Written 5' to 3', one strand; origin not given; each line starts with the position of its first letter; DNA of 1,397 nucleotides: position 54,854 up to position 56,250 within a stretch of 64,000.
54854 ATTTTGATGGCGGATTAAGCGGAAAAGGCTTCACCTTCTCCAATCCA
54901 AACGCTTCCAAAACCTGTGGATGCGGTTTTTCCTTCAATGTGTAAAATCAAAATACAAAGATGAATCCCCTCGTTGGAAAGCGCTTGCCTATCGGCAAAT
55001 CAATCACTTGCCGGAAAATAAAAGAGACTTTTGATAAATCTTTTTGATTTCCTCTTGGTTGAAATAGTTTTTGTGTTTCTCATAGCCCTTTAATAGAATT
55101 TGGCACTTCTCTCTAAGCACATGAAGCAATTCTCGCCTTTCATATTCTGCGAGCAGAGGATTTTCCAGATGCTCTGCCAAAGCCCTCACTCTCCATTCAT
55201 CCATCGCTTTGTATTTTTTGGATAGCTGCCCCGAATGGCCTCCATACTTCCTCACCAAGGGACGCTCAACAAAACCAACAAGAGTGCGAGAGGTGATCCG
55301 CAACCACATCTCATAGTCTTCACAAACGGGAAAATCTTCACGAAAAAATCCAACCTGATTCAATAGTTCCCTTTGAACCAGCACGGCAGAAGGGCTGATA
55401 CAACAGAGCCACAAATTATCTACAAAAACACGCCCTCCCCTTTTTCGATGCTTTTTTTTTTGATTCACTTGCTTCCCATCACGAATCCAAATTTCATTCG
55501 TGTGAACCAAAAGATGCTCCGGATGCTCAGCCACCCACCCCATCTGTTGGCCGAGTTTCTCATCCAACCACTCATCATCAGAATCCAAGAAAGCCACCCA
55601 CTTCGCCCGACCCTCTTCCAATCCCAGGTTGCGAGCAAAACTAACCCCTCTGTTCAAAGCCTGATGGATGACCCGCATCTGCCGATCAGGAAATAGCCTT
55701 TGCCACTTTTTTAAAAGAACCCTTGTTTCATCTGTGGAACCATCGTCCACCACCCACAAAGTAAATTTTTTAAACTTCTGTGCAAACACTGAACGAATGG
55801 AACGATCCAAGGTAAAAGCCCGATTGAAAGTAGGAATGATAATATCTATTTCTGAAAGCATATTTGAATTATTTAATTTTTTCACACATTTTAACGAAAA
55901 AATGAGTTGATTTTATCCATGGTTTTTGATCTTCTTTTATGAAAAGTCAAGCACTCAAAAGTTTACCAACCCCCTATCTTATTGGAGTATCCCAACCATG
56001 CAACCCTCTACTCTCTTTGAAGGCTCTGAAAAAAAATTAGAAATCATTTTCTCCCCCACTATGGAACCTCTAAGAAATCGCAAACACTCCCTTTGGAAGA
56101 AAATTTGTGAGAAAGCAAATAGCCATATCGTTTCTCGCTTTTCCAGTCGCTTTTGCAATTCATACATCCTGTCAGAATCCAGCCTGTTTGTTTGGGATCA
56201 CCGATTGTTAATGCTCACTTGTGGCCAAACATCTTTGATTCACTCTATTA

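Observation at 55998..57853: Eukaryotic-type (class 2) S-adenosylmethionine decarboxylase in a bacterium, translationally coupled to spermidine synthase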

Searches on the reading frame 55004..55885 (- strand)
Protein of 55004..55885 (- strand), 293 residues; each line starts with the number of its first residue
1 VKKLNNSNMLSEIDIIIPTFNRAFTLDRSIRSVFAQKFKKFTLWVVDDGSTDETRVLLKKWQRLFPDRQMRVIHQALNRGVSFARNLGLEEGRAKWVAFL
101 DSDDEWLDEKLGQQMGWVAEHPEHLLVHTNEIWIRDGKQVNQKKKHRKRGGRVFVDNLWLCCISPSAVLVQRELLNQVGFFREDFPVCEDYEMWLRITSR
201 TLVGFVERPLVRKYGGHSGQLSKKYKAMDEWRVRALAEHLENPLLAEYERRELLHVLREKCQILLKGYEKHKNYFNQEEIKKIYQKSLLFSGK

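Call 5: search_protein_families(library=pfam, proteins=[window:55004-55885:-], max_evalue=0.01)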
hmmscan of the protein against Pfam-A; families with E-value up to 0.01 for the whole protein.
window:55004-55885:- (293 aa): 5 families
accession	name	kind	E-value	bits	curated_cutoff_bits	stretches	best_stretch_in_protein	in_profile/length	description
PF00535.33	Glycos_transf_2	-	8.5e-31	107.6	23.3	1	15-178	2-167/168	Glycosyl transferase family 2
PF13641.12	Glyco_tranf_2_3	-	7.7e-14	52.7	27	1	14-213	4-211/230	Glycosyltransferase like family 2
PF10111.15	Glyco_tranf_2_2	-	1.2e-10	41.8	27.3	1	38-231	27-231/276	Glycosyltransferase like family 2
PF13704.12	Glyco_tranf_2_4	-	1.9e-05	25.5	27.5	1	25-103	6-81/98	Glycosyl transferase family 2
PF13632.12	Glyco_trans_2_3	-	0.0078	16.5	27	0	96-211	1-121/198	Glycosyl transferase family group 2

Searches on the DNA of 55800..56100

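Call 58: search_rna_families(source=window, start=55800, end=56100, threshold=evalue, max_evalue=1)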
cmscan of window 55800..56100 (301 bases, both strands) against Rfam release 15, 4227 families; matches with E-value up to 1: 1.
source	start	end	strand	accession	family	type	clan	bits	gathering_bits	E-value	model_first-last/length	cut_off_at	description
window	56073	56089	-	RF02182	ST7-AS2_2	Gene; lncRNA;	-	14.4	45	0.39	31-47/47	no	ST7 antisense RNA 2 conserved region 2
